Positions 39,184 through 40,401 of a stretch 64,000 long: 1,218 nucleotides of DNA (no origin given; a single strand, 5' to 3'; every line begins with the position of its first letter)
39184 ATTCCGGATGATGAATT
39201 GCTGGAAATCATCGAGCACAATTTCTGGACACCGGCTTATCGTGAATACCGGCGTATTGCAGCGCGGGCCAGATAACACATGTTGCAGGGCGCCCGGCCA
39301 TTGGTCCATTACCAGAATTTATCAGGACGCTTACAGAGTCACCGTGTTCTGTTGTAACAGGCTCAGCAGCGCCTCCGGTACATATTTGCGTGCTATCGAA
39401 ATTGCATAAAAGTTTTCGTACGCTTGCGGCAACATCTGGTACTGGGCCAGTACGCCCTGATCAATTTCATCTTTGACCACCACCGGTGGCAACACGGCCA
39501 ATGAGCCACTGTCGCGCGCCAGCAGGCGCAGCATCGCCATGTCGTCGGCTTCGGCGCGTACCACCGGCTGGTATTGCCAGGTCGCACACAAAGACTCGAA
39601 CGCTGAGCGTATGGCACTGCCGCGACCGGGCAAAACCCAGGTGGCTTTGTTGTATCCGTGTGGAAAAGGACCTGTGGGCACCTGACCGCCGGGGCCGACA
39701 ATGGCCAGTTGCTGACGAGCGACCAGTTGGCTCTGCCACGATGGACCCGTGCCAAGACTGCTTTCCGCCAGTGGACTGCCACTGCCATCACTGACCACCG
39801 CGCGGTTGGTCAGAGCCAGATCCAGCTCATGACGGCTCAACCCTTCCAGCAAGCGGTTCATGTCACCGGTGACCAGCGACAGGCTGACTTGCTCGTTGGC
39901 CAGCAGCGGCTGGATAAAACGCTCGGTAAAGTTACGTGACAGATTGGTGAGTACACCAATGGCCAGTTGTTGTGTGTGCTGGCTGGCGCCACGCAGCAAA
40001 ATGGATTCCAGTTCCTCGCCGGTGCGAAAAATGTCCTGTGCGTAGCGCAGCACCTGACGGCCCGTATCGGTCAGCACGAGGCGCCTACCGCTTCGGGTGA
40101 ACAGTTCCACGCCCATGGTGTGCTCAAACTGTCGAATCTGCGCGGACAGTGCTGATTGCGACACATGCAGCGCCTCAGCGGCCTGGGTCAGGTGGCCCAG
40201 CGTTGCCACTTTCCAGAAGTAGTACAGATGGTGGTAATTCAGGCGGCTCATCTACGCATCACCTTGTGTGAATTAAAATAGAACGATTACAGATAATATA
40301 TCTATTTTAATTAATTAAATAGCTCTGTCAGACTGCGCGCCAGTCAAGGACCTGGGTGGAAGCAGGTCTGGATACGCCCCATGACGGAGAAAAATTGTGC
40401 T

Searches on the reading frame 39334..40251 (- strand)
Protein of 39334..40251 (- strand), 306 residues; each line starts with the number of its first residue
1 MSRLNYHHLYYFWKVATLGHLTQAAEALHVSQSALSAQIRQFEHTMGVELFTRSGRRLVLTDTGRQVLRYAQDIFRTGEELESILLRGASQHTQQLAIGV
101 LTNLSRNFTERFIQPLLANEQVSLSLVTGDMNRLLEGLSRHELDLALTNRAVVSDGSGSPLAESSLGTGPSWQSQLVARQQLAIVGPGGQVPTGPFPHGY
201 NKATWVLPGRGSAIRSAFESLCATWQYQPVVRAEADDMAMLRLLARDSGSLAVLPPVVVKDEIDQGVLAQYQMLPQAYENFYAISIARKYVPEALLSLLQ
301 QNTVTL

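Call 6: search_protein_families(library=pfam, proteins=[window:39334-40251:-])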
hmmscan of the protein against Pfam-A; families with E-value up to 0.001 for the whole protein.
window:39334-40251:- (306 aa): 2 families
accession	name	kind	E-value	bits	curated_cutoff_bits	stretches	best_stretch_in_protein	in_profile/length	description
PF00126.33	HTH_1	-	1.2e-21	76.9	26.6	1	7-65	2-60/60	Bacterial regulatory helix-turn-helix protein, lysR family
PF03466.25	LysR_substrate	-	1.1e-14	54.8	28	1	91-300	3-202/209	LysR substrate binding domain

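Call 7: search_protein_families(library=ncbifam, proteins=[window:39334-40251:-])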
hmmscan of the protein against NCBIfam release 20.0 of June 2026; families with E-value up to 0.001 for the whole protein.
window:39334-40251:- (306 aa): 51 families (the best 25 are shown)
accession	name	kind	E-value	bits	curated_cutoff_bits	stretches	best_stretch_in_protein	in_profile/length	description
NF008284.0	PRK11062.1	equivalog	1.5e-32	113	219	1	1-294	1-281/299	transcriptional activator NhaR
NF053705.1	TransRegGltCGpos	equivalog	6.2e-26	91.3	350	1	6-148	3-146/300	glutamate biosynthesis transcriptional regulator GltC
NF008416.0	PRK11242.1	equivalog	5.3e-25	88.4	277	1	7-264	4-251/300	transcriptional regulator CynR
TIGR03339.1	phn_lysR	subfamily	3.1e-23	82.4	341.1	1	10-152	3-143/279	aminoethylphosphonate catabolism associated LysR family transcriptional regulator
TIGR02424.1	TF_pcaQ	equivalog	4e-23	81.8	303.8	1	3-147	2-147/300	pca operon transcription factor PcaQ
NF047354.1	trans_reg_GltC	equivalog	5.9e-22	78.5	300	1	8-149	5-146/290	glutamate biosynthesis transcriptional regulator GltC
NF040786.1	LysR_Sec_metab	equivalog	8e-21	74.3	250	1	5-149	2-147/298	selenium metabolism-associated LysR family transcriptional regulator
NF047711.1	PutUtilRegPtrR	equivalog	1.2e-19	70.5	400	1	6-153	3-149/283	putrescine utilization regulator PtrR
NF047520.1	trans_act_CidR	equivalog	3.4e-19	69.1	415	1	6-148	3-146/292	cidABC operon transcriptional activator CidR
NF040889.1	trans_reg_YeiE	equivalog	1.3e-18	67.2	480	1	7-301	6-285/288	DNA-binding transcriptional regulator YeiE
NF007385.0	PRK09906.1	equivalog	1.5e-18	67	356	1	6-155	3-152/296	DNA-binding transcriptional regulator HcaR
NF007439.0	PRK09986.1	equivalog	1.7e-18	67.1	290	1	2-151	5-155/296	LysR family transcriptional regulator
NF008722.0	PRK11716.1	equivalog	8.4e-18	64.4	246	1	5-151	2-149/293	HTH-type transcriptional activator IlvY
NF009327.0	PRK12684.1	subfamily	5.7e-17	61.9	402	1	5-152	2-152/313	CysB family HTH-type transcriptional regulator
NF045775.1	acetoin_reg_AlsR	exception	9.6e-17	61.4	430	1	6-152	3-150/290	acetoin biosynthesis transcriptional regulator AlsR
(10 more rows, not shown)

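Call 42: search_solved_structures(query=window:39334-40251:-, max_evalue=1e-8)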
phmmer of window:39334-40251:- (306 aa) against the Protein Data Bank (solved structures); distinct sequences matched with E-value up to 1e-8: 9.
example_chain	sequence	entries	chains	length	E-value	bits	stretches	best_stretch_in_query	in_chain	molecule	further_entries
5y2v_A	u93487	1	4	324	1.1e-12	51.3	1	5-146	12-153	Rubisco operon transcriptional regulator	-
8sbf_A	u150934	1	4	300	4.8e-12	49.2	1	3-148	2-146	Putative transcriptional regulator (LysR family)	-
9hh1_A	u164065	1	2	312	2.5e-11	46.9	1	4-128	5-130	Transcriptional regulator, LysR family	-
7yhj_A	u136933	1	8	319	5.7e-11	45.7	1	9-91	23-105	Probable HTH-type transcriptional regulator LrhA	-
22xo_A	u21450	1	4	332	6.4e-11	45.5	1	9-91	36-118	Probable HTH-type transcriptional regulator LrhA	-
5z4z_A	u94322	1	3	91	2.2e-09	40.5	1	7-85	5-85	Transcriptional regulator CysB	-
5z4y_A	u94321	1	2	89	2.5e-09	40.3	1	7-84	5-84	Cys regulon transcriptional activator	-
4gwo_A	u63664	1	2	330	7.9e-09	38.7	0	20-151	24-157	HTH-type transcriptional regulator CysB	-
7l4s_A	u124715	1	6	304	9.6e-09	38.4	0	7-154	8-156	Transcriptional regulator of oxidative stress OxyR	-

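Call 53: find_homologous_proteins(query=window:39334-40251:-, max_evalue=1e-20)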
Query window:39334-40251:- (306 aa): 5273 proteins with E <= 1e-20 among 8000 candidates; the best 120 are listed.
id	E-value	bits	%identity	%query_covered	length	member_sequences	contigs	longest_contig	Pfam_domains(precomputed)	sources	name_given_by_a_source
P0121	1.2e-196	670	100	100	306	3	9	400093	PF00126.34,PF03466.26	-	-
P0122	3.3e-191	652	97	100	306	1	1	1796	PF00126.34,PF03466.26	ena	-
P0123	6.4e-185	631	94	100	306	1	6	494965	PF00126.34,PF03466.26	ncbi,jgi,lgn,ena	jgi:LysR family transcriptional regulator, transcriptional activator of nhaA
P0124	1.2e-184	630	93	100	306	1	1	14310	PF00126.34,PF03466.26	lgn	-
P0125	2.7e-171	587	87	100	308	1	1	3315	PF00126.34,PF03466.26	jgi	jgi:LysR family transcriptional activator of nhaA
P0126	3.1e-168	577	86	96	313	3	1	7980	PF00126.34,PF03466.26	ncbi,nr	ncbi:MAG: LysR family transcriptional regulator [Gammaproteobacteria bacterium]|nr:LysR family trans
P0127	1.7e-163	561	84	100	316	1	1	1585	PF00126.34,PF03466.26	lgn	-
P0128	6.4e-118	411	65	99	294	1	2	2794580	PF00126.34,PF03466.26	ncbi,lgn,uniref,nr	ncbi:transcriptional regulator, LysR family [Marinobacter daqiaonensis]|uniref:Transcriptional regul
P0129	7.7e-115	401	64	98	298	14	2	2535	PF00126.34,PF03466.26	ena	-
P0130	9.5e-115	401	64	98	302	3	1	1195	PF00126.34,PF03466.26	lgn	-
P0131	6.7e-114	398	62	99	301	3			PF00126.34,PF03466.26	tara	tara:strand:- start:1692 stop:2597 length:906 start_codon:yes stop_codon:yes gene_type:complete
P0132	1.2e-113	397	63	98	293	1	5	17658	PF00126.34,PF03466.26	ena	-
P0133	3.9e-112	392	61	99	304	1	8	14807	PF00126.34,PF03466.26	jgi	jgi:LysR family transcriptional regulator, transcriptional activator of nhaA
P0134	1.9e-111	390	63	98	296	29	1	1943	PF00126.34,PF03466.26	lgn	-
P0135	1.8e-110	387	62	99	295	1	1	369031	PF00126.34,PF03466.26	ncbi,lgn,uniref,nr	ncbi:LysR family transcriptional regulator [Motilimonas cestriensis]|uniref:LysR family transcriptio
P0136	3.9e-110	386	62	98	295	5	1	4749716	PF00126.34,PF03466.26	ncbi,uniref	ncbi:LysR family transcriptional regulator [Motilimonas cestriensis]|uniref:LysR family transcriptio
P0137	1.0e-109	385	61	98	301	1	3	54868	PF00126.34,PF03466.26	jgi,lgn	jgi:LysR family transcriptional activator of nhaA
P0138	1.4e-109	384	62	98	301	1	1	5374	PF00126.34,PF03466.26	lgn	-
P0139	1.4e-109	384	61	100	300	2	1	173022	PF00126.34,PF03466.26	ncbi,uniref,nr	ncbi:LysR family transcriptional regulator [Shewanella subflava]|uniref:LysR family transcriptional 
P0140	1.1e-108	381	61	98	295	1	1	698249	PF00126.34,PF03466.26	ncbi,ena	-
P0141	1.3e-108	381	63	98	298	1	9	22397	PF00126.34,PF03466.26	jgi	jgi:LysR family transcriptional activator of nhaA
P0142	4.3e-108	379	62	98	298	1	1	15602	PF00126.34,PF03466.26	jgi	jgi:LysR family transcriptional activator of nhaA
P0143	5.6e-108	379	61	96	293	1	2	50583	PF00126.34,PF03466.26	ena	-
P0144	6.0e-108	379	61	99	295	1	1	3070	PF00126.34,PF03466.26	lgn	-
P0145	6.9e-108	379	62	98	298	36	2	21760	PF00126.34,PF03466.26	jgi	jgi:LysR family transcriptional activator of nhaA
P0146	8.5e-108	378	61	99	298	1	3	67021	PF00126.34,PF03466.26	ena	-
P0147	1.1e-107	378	61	99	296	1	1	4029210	PF00126.34,PF03466.26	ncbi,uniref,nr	ncbi:LysR family transcriptional regulator [Shewanella aestuarii]|uniref:LysR family transcriptional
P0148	1.1e-107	378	59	99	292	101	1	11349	PF00126.34,PF03466.26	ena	-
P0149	6.3e-107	375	61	99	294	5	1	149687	PF00126.34,PF03466.26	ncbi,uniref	ncbi:LysR family transcriptional regulator [Rhodanobacter aciditrophus]|uniref:LysR family transcrip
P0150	7.9e-107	375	61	98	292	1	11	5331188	PF00126.34,PF03466.26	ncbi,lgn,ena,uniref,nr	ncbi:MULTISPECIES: LysR family transcriptional regulator [Pseudoalteromonas]|uniref:LysR family tran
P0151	1.0e-106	375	62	98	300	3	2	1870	PF00126.34,PF03466.26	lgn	-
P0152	1.5e-106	374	61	98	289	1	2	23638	PF00126.34,PF03466.26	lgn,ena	-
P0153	1.7e-106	374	61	98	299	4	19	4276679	PF00126.34,PF03466.26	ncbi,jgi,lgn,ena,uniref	ncbi:LysR family transcriptional regulator [Marinomonas primoryensis]|jgi:LysR family transcriptiona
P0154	2.2e-106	374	58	98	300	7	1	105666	PF00126.34,PF03466.26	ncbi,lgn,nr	ncbi:Transcriptional activator protein NhaR [Marinomonas spartinae]|nr:LysR family transcriptional r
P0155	2.7e-106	373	60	97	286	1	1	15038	PF00126.34,PF03466.26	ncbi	ncbi:LysR family transcriptional regulator, partial [Pseudoalteromonas sp.]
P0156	2.7e-106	373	61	98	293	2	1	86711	PF00126.34,PF03466.26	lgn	-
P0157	2.8e-106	373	61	99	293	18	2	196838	PF00126.34,PF03466.26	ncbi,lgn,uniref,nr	ncbi:LysR family transcriptional regulator [Marinomonas ostreistagni]|uniref:LysR family transcripti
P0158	3.3e-106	373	59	100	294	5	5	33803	PF00126.34,PF03466.26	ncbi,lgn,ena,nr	ncbi:MAG: LysR family transcriptional regulator [Reinekea sp.]|nr:LysR family transcriptional regula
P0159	5.9e-106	372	60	98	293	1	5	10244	PF00126.34,PF03466.26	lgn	-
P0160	1.1e-105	371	60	98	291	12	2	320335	PF00126.34,PF03466.26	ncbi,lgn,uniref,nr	ncbi:LysR family transcriptional regulator [Pseudoalteromonas ardens]|uniref:LysR family transcripti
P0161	1.2e-105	371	59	98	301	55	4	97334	PF00126.34,PF03466.26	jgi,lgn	jgi:LysR family transcriptional regulator, transcriptional activator of nhaA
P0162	1.3e-105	371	61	96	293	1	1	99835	PF00126.34,PF03466.26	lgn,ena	-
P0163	1.5e-105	371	59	98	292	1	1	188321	PF00126.34,PF03466.26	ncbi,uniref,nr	ncbi:LysR family transcriptional regulator [Pseudoalteromonas sp. S1609]|uniref:LysR family transcri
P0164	1.6e-105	371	61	96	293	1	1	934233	PF00126.34,PF03466.26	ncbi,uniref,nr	ncbi:LysR family transcriptional regulator [Marinomonas ostreistagni]|uniref:LysR family transcripti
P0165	2.7e-105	370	59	98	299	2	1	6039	PF00126.34,PF03466.26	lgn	-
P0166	4.1e-105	369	58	98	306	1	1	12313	PF00126.34,PF03466.26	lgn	-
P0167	8.1e-105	368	57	99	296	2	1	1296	PF00126.34,PF03466.26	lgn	-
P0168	1.0e-104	368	59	98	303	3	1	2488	PF00126.34,PF03466.26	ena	-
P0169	1.2e-104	368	59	99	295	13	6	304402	PF00126.34,PF03466.26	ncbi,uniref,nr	ncbi:LysR family transcriptional regulator [Pseudoalteromonas ruthenica]|uniref:LysR family transcri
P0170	1.3e-104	368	58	98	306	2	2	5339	PF00126.34,PF03466.26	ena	-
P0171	1.8e-104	367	58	98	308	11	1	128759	PF00126.34,PF03466.26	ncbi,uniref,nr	ncbi:LysR family transcriptional regulator [Neopusillimonas maritima]|uniref:LysR family transcripti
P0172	2.4e-104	367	58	99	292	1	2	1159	PF00126.34,PF03466.26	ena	-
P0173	3.1e-104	367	59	99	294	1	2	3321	PF00126.34,PF03466.26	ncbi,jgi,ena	-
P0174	3.2e-104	367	60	98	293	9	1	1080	PF00126.34,PF03466.26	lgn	-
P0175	4.9e-104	366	59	98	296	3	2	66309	PF00126.34,PF03466.26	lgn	-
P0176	5.2e-104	366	58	100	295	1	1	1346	PF00126.34,PF03466.26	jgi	jgi:LysR family transcriptional activator of nhaA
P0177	5.4e-104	366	59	98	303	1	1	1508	PF00126.34,PF03466.26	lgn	-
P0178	6.0e-104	366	60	98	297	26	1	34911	PF00126.34,PF03466.26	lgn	-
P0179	9.0e-104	365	60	98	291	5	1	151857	PF00126.34,PF03466.26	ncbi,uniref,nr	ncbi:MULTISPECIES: LysR family transcriptional regulator [unclassified Pseudoalteromonas]|uniref:Lys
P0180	1.0e-103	365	58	100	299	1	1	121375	PF00126.34,PF03466.26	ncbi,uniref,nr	ncbi:LysR family transcriptional regulator [Marinomonas sp. A79]|uniref:LysR family transcriptional 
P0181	1.1e-103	365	58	98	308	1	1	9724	PF00126.34,PF03466.26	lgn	-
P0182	1.3e-103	364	59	98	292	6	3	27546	PF00126.34,PF03466.26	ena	-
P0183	1.4e-103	364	59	100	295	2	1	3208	PF00126.34,PF03466.26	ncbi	-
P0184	1.8e-103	364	60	94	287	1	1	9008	PF00126.34,PF03466.26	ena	-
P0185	2.0e-103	364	58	99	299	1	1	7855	PF00126.34,PF03466.26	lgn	-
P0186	2.2e-103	364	57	100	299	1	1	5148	PF00126.34,PF03466.26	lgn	-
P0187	2.8e-103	363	59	98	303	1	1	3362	PF00126.34,PF03466.26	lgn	-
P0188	3.2e-103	363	59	98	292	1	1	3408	PF00126.34,PF03466.26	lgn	-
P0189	4.3e-103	363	59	99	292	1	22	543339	PF00126.34,PF03466.26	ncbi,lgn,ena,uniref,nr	ncbi:MAG: LysR family transcriptional regulator [Pseudoalteromonas sp.]|uniref:LysR family transcrip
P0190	5.7e-103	362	59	98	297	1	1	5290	PF00126.34,PF03466.26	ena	-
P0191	7.1e-103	362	60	98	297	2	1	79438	PF00126.34,PF03466.26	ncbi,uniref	ncbi:LysR family transcriptional regulator [Pseudoalteromonas piscicida]|uniref:LysR family transcri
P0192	7.5e-103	362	59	98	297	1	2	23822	PF00126.34,PF03466.26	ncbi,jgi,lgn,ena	jgi:LysR family transcriptional activator of nhaA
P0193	8.3e-103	362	58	98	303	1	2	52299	PF00126.34,PF03466.26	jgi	jgi:LysR family transcriptional activator of nhaA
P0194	1.0e-102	362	57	98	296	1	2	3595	PF00126.34,PF03466.26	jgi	jgi:LysR family transcriptional activator of nhaA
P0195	1.0e-102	362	57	98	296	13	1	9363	PF00126.34,PF03466.26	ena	-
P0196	1.2e-102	361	59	98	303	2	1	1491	PF00126.34,PF03466.26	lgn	-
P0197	2.0e-102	361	57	98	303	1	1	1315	PF00126.34,PF03466.26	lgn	-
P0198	2.9e-102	360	56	98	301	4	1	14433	PF00126.34,PF03466.26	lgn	-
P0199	3.1e-102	360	59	98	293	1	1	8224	PF00126.34,PF03466.26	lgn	-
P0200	8.0e-102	359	58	98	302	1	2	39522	PF00126.34,PF03466.26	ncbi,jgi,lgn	ncbi:MAG: LysR family transcriptional regulator [Burkholderiaceae bacterium]|jgi:LysR family transcr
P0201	8.6e-102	359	58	99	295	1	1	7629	PF00126.34,PF03466.26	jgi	jgi:LysR family transcriptional activator of nhaA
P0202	1.0e-101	358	59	98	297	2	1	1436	PF00126.34,PF03466.26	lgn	-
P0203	1.2e-101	358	58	100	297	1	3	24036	PF00126.34,PF03466.26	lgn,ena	-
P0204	2.2e-101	357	58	98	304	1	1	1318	PF00126.34,PF03466.26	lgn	-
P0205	2.6e-101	357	59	98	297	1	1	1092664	PF00126.34,PF03466.26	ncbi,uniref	ncbi:LysR family transcriptional regulator [Pseudoalteromonas piscicida]|uniref:LysR family transcri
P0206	3.6e-101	356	59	98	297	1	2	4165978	PF00126.34,PF03466.26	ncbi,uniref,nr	ncbi:LysR family transcriptional regulator [Pseudoalteromonas piscicida]|uniref:LysR family transcri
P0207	3.9e-101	356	59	98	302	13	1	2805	PF00126.34,PF03466.26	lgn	-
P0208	5.9e-101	356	59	98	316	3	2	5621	PF00126.34,PF03466.26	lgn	-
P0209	6.5e-101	356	58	98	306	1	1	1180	PF00126.34,PF03466.26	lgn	-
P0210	9.9e-101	355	58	99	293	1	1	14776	PF00126.34,PF03466.26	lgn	-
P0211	1.2e-100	355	56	99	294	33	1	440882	PF00126.34,PF03466.26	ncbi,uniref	ncbi:LysR family transcriptional regulator [Methylophaga sp.]|uniref:LysR family transcriptional reg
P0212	1.5e-100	354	55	98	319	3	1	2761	PF00126.34,PF03466.26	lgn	-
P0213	1.7e-100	354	58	98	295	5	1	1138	PF00126.34,PF03466.26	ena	-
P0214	1.8e-100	354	59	98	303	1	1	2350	PF00126.34,PF03466.26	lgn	-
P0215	1.9e-100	354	57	99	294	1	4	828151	PF00126.34,PF03466.26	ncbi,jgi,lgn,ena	-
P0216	2.6e-100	354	58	98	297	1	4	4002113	PF00126.34,PF03466.26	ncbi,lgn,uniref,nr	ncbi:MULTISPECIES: LysR family transcriptional regulator [Pseudoalteromonas]|uniref:LysR substrate-b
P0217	2.6e-100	354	58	98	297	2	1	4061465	PF00126.34,PF03466.26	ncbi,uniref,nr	ncbi:LysR family transcriptional regulator [Pseudoalteromonas sp. S4498]|uniref:LysR substrate-bindi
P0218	2.7e-100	354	55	100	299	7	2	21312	PF00126.34,PF03466.26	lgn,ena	-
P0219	3.1e-100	353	56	98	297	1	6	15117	PF00126.34,PF03466.26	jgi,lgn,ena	-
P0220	3.5e-100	353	56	98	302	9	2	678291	PF00126.34,PF03466.26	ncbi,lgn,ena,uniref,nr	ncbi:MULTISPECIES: LysR family transcriptional regulator [unclassified Pusillimonas]|uniref:LysR fam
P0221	3.9e-100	353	58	98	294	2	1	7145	PF00126.34,PF03466.26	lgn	-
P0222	5.4e-100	353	57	99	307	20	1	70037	PF00126.34,PF03466.26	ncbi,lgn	-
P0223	5.4e-100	353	56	98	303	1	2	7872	PF00126.34,PF03466.26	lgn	-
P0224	7.6e-100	352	56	98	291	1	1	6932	PF00126.34,PF03466.26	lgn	-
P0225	8.5e-100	352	56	100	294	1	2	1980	PF00126.34,PF03466.26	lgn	-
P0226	1.3e-99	351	56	98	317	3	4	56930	PF00126.34,PF03466.26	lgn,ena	-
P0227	1.9e-99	351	57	99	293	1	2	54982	PF00126.34,PF03466.26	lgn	-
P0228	2.0e-99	351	56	98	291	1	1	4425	PF00126.34,PF03466.26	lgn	-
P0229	2.7e-99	350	55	99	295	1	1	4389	PF00126.34,PF03466.26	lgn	-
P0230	3.1e-99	350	56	98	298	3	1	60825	PF00126.34,PF03466.26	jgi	jgi:LysR family transcriptional activator of nhaA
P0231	3.1e-99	350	57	99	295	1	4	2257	PF00126.34,PF03466.26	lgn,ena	-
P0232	3.5e-99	350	58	98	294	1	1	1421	PF00126.34,PF03466.26,PF13556.13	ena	-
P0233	4.2e-99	350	56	99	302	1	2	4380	PF00126.34,PF03466.26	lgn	-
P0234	4.4e-99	350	57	99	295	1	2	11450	PF00126.34,PF03466.26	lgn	-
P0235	5.4e-99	349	56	99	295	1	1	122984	PF00126.34,PF03466.26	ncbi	-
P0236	6.5e-99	349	56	99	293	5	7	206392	PF00126.34,PF03466.26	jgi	jgi:LysR family transcriptional activator of nhaA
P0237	6.7e-99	349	57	99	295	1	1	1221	PF00126.34,PF03466.26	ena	-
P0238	7.6e-99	349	57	99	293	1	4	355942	PF00126.34,PF03466.26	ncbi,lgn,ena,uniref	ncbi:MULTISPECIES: LysR family transcriptional regulator [Thalassolituus]|uniref:LysR family transcr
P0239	8.1e-99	349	58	98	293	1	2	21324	PF00126.34,PF03466.26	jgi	jgi:LysR family transcriptional activator of nhaA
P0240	9.6e-99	349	56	98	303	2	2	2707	PF00126.34,PF03466.26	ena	-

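Call 54: find_encoding_contigs(protein=P0121, flank=8000, max_places=6)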
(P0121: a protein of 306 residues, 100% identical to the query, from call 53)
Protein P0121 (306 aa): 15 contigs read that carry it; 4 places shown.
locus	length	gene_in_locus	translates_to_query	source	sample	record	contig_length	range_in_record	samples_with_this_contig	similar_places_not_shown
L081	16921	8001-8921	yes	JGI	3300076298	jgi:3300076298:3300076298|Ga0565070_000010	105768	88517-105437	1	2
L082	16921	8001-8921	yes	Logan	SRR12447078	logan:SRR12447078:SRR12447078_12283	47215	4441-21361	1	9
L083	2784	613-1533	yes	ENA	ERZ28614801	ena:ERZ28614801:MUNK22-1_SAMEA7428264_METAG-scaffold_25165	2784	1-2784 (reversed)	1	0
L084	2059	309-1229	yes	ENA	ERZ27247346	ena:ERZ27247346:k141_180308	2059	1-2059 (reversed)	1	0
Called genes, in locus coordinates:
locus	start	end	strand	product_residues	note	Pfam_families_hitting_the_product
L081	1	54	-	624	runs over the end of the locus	PF13721:SecD-TM1, PF07549:Sec_GG (weak), PF21760:SecD_1st, PF22599:SecDF_P1_head, PF02355:SecD_SecF_C, PF03176:MMPL (weak)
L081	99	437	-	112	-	PF02699:YajC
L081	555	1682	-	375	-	PF01702:TGT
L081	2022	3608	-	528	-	PF00009:GTP_EFTU, PF22042:EF-G_D2, PF03144:GTP_EFTU_D2, PF16658:RF3_C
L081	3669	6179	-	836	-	PF10070:DabA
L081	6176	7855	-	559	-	PF00361:Proton_antipo_M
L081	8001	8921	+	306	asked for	PF00126:HTH_1, PF03466:LysR_substrate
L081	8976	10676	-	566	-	PF00390:malic, PF03949:Malic_M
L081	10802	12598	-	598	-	PF00682:HMGL-like, PF02436:PYC_OADA, PF00364:Biotin_lipoyl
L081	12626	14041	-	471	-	PF00289:Biotin_carb_N, PF02786:CPSase_L_D2, PF02222:ATP-grasp, PF07478:Dala_Dala_lig_C, PF02785:Biotin_carb_C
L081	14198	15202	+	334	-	PF00126:HTH_1, PF03466:LysR_substrate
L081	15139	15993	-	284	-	PF00581:Rhodanese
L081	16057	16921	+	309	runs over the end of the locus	-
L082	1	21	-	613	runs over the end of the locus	PF13721:SecD-TM1, PF07549:Sec_GG (weak), PF21760:SecD_1st, PF22599:SecDF_P1_head, PF02355:SecD_SecF_C, PF03176:MMPL (weak)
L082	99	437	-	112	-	PF02699:YajC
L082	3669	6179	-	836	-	PF10070:DabA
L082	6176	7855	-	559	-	PF00361:Proton_antipo_M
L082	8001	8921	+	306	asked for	PF00126:HTH_1, PF03466:LysR_substrate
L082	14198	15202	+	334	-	PF00126:HTH_1, PF03466:LysR_substrate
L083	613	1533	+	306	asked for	PF00126:HTH_1, PF03466:LysR_substrate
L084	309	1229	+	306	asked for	PF00126:HTH_1, PF03466:LysR_substrate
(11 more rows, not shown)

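Call 55: find_encoding_contigs(protein=P0149, flank=5000, max_places=1)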
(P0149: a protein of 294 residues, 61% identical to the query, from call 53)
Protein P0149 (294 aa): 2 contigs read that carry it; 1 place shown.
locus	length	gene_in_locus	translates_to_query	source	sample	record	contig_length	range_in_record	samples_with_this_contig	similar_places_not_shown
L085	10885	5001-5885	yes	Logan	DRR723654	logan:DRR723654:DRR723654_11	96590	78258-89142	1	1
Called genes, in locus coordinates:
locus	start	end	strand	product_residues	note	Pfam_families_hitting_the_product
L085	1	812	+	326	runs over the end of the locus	PF00248:Aldo_ket_red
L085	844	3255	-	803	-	PF10070:DabA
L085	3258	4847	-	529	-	PF00361:Proton_antipo_M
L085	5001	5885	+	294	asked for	PF00126:HTH_1, PF03466:LysR_substrate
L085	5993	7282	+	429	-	PF00990:GGDEF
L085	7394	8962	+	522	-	PF00999:Na_H_Exchanger, PF02254:TrkA_N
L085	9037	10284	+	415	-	PF06609:TRI12, PF00083:Sugar_tr, PF07690:MFS_1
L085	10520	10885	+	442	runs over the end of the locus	PF01554:MatE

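Call 56: find_encoding_contigs(protein=P0171, flank=5000, max_places=1)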
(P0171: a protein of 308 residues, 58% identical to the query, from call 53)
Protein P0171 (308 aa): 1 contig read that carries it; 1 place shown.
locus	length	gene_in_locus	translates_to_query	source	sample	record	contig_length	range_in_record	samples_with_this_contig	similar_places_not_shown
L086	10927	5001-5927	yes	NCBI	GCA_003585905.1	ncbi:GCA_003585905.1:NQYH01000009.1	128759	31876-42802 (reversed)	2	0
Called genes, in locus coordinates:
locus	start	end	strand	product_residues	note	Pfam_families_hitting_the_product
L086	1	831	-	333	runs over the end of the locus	PF14525:AraC_binding_2, PF12833:HTH_18, PF00165:HTH_AraC (weak)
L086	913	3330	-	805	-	PF10070:DabA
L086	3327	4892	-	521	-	PF00361:Proton_antipo_M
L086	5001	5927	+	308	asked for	PF00126:HTH_1, PF03466:LysR_substrate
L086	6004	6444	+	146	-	PF02627:CMD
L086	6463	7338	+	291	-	PF04542:Sigma70_r2, PF08281:Sigma70_r4_2, PF22233:PhyR_sigma-like (weak)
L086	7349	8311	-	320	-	PF00126:HTH_1, PF03466:LysR_substrate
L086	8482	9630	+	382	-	PF13458:Peripla_BP_6, PF01094:ANF_receptor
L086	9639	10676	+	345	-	PF02653:BPD_transp_2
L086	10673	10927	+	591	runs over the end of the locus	PF02653:BPD_transp_2, PF00005:ABC_tran, PF13304:AAA_21 (faint), PF12399:BCA_ABC_TP_C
